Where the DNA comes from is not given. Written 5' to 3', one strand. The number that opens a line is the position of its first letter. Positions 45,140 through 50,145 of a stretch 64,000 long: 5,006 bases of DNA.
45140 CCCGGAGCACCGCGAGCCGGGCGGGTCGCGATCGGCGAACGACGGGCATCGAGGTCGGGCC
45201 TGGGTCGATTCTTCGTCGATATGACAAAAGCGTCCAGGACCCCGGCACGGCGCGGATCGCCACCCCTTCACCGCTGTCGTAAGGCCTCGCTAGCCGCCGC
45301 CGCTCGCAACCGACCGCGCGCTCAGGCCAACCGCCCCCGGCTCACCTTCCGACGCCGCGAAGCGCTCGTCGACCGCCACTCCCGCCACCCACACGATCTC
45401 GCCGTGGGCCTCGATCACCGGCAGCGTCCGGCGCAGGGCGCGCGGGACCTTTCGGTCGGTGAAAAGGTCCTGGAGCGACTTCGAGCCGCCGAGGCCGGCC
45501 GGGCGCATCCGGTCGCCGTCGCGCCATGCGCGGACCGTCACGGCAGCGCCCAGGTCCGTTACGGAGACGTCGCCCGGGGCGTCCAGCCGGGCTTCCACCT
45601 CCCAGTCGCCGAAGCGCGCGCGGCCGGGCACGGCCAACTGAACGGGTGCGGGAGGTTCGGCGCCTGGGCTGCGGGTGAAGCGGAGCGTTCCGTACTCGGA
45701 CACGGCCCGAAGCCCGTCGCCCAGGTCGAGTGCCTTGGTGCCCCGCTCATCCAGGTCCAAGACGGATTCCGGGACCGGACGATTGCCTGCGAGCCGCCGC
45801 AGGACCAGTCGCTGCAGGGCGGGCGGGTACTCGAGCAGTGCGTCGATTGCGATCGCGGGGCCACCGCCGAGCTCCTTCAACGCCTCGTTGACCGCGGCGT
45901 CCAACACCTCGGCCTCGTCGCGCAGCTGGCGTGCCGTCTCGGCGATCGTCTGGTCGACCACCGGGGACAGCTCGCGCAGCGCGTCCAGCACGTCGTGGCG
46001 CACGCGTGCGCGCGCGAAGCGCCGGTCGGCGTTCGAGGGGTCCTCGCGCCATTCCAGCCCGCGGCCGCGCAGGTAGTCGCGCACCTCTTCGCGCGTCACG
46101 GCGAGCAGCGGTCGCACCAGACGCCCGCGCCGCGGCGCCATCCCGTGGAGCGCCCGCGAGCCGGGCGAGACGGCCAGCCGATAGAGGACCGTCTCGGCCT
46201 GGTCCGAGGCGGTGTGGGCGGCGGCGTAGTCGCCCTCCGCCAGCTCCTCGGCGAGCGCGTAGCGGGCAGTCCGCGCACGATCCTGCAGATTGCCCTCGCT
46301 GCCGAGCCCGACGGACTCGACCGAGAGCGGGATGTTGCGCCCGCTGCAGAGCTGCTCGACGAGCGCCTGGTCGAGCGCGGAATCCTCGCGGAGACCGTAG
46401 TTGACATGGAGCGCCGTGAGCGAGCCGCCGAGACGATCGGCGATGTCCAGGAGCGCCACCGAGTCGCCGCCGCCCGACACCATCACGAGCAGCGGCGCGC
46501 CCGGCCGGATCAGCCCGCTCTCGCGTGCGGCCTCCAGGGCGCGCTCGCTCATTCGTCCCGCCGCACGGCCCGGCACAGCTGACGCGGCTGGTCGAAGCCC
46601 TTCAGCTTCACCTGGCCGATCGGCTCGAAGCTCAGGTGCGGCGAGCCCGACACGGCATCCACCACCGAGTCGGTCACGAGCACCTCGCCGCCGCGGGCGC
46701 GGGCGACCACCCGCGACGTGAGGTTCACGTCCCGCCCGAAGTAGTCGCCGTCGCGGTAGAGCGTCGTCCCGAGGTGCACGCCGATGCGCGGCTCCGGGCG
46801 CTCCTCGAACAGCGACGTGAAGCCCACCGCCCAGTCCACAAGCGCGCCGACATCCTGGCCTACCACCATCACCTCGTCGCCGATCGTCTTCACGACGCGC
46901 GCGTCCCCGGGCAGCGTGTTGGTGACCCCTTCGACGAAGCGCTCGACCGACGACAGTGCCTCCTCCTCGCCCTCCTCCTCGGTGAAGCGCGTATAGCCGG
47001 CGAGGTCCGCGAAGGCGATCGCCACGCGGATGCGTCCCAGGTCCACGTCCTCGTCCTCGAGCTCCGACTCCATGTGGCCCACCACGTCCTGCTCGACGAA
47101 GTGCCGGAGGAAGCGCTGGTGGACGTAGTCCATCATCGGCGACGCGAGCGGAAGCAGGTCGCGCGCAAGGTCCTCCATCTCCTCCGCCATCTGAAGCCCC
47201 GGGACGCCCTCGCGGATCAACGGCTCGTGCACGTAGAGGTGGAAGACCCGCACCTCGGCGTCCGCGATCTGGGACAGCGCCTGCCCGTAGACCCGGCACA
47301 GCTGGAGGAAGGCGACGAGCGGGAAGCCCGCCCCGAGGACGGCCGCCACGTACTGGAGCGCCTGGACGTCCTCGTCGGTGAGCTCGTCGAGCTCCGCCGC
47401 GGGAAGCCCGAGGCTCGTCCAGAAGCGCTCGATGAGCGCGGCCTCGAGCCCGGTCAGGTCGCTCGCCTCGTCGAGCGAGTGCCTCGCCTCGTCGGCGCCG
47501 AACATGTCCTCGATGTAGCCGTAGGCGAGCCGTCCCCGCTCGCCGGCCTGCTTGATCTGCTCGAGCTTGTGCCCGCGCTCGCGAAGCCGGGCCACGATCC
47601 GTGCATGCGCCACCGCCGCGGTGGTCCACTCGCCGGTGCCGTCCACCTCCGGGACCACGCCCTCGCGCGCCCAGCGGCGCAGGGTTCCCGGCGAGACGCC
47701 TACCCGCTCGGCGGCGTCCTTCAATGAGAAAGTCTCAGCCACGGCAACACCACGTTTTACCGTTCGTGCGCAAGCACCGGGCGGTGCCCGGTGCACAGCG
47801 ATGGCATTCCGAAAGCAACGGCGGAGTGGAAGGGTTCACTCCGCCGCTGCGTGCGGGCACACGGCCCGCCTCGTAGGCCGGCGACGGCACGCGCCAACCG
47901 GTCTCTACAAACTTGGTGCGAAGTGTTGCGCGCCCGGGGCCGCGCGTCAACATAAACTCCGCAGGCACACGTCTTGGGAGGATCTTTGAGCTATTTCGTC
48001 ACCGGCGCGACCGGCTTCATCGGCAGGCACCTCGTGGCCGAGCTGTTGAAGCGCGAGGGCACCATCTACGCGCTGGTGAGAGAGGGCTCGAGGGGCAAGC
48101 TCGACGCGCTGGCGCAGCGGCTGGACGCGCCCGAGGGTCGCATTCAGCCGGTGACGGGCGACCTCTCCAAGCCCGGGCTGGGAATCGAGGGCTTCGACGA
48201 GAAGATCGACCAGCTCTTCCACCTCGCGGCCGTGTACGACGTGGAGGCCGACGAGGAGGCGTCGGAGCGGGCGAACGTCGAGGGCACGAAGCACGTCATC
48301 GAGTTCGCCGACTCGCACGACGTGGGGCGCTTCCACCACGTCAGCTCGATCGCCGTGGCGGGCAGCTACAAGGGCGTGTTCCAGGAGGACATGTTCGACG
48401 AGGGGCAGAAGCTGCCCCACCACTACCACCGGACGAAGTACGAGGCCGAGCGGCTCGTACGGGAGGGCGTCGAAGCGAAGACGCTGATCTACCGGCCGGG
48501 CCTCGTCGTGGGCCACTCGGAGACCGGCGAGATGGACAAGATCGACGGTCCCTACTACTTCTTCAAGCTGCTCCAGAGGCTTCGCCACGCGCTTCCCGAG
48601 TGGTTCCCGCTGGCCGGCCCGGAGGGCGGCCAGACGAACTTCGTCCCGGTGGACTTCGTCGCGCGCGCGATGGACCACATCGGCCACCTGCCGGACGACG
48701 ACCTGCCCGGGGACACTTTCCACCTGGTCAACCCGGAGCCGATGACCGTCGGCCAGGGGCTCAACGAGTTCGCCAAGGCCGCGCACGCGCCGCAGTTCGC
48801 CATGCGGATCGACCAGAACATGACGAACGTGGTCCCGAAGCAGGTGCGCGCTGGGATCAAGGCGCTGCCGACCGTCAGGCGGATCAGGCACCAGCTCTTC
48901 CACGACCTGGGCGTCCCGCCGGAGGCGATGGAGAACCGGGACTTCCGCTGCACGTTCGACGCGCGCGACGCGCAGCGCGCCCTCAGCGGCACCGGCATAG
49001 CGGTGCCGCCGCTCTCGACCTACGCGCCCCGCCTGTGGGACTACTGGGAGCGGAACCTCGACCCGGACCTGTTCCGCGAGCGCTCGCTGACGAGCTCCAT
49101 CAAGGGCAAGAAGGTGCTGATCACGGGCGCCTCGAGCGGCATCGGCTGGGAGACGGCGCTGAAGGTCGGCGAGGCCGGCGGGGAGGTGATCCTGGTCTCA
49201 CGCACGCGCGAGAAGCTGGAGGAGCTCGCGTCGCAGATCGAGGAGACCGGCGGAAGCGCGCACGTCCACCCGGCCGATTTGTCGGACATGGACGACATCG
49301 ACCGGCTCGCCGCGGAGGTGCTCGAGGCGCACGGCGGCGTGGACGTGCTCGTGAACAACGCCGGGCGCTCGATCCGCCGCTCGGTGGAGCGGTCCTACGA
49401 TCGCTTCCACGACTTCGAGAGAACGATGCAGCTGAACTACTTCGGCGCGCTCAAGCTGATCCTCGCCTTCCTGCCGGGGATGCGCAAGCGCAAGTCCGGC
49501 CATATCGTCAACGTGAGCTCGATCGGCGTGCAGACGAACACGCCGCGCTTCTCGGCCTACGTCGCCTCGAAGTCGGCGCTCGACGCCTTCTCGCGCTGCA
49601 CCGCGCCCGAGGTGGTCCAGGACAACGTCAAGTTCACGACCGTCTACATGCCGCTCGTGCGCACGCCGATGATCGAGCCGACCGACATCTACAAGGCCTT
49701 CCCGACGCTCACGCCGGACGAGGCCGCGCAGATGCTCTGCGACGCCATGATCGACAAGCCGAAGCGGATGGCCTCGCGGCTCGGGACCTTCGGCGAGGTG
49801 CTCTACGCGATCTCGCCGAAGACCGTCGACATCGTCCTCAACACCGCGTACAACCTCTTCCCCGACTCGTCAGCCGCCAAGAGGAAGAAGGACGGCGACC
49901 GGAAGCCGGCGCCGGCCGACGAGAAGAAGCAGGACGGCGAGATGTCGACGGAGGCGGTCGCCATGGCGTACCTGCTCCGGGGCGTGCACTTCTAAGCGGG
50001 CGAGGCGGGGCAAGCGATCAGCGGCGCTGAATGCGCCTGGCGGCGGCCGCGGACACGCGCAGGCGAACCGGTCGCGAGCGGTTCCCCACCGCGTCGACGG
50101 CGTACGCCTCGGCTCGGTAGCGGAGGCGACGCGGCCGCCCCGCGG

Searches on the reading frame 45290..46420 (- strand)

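Call 67: search_protein_families(library=pfam, proteins=[window:45290-46420:-], max_evalue=0.00001)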
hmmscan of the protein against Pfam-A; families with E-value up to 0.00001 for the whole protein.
window:45290-46420:- (376 aa): 2 families
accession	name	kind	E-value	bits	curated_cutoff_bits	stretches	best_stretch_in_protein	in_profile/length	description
PF01171.26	ATP_bind_3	-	3.4e-34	118.6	27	1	2-142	31-181/182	PP-loop family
PF11734.13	TilS_C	-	2.3e-20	72.2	22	1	294-363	1-70/74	TilS substrate C-terminal domain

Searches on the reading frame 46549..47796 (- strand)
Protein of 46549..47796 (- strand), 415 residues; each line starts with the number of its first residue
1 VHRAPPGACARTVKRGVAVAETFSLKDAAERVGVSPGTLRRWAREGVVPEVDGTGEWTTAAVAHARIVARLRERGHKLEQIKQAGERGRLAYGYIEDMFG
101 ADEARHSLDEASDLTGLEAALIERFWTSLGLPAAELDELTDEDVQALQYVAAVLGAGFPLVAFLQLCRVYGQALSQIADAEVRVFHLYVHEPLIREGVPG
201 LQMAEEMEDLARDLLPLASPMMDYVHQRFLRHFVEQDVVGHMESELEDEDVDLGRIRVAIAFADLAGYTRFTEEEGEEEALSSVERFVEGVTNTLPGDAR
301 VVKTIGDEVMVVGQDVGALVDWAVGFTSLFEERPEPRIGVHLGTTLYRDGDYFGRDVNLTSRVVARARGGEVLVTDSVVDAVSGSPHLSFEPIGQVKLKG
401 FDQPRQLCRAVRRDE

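Call 67: search_protein_families(library=pfam, proteins=[window:46549-47796:-], max_evalue=0.00001)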
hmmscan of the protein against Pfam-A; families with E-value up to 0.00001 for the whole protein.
window:46549-47796:- (415 aa): 4 families
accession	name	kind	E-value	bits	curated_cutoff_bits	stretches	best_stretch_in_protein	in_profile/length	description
PF16701.10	Ad_Cy_reg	-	9.9e-15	55.3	28.6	1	59-232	15-184/186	Adenylate cyclase regulatory domain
PF13411.12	MerR_1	-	1.1e-13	51.5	21.6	1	23-83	1-64/69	MerR HTH family regulatory protein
PF00211.25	Guanylate_cyc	-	1.4e-11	44.7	21.9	1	257-401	8-173/183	Adenylate and Guanylate cyclase catalytic domain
PF00376.29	MerR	-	3e-06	27.4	28.2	0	26-51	3-28/38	MerR family regulatory protein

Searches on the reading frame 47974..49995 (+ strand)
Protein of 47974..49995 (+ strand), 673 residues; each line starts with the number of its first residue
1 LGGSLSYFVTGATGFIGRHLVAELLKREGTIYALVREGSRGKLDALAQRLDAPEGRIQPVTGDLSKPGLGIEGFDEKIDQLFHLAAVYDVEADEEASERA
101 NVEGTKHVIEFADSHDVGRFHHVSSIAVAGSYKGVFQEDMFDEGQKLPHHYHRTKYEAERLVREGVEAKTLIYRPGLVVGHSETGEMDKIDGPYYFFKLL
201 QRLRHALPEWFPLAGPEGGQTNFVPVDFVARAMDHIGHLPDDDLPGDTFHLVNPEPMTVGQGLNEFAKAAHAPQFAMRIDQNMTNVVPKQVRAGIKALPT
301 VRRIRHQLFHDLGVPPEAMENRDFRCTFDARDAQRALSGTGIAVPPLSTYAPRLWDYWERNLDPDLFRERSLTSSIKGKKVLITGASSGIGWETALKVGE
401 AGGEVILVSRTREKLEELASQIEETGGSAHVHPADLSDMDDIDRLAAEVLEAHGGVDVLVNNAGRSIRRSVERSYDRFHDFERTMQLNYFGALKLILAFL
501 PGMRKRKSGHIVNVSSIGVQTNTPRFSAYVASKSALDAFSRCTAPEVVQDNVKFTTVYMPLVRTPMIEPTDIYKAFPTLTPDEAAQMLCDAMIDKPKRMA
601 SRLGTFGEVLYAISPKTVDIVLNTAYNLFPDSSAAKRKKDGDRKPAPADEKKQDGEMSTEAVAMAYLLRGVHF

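Call 67: search_protein_families(library=pfam, proteins=[window:47974-49995:+], max_evalue=0.00001)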
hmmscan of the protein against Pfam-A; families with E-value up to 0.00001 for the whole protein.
window:47974-49995:+ (673 aa): 10 families
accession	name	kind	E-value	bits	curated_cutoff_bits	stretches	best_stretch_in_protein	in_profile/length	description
PF00106.31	adh_short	-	1.8e-53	181.4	26.6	1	379-568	1-188/195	short chain dehydrogenase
PF07993.18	NAD_binding_4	-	8.7e-46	156.6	20.1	1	9-233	1-258/258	Male sterility protein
PF13561.12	adh_short_C2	-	1.8e-34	119.8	27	1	385-570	1-184/236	Enoyl-(Acyl carrier protein) reductase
PF01370.27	Epimerase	-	3e-27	96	20.9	1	8-186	2-177/240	NAD dependent epimerase/dehydratase family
PF16363.11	GDP_Man_Dehyd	-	8.3e-17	62.1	27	1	8-168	1-170/332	GDP-mannose 4,6 dehydratase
PF13460.12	NAD_binding_10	-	5.5e-16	59.4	27.2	1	11-176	1-144/184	NAD(P)H-binding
PF08659.16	KR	-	8.5e-16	58.8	22.6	1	381-541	3-161/180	KR domain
PF01073.25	3Beta_HSD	-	2.1e-14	53.6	22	1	9-164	2-159/280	3-beta hydroxysteroid dehydrogenase/isomerase family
PF02719.21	Polysacc_synt_2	-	7.5e-10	38.9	20.2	1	8-125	2-128/293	Polysaccharide biosynthesis protein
PF04321.23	RmlD_sub_bind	-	2.5e-09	37.1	27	1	8-183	4-156/287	RmlD substrate binding domain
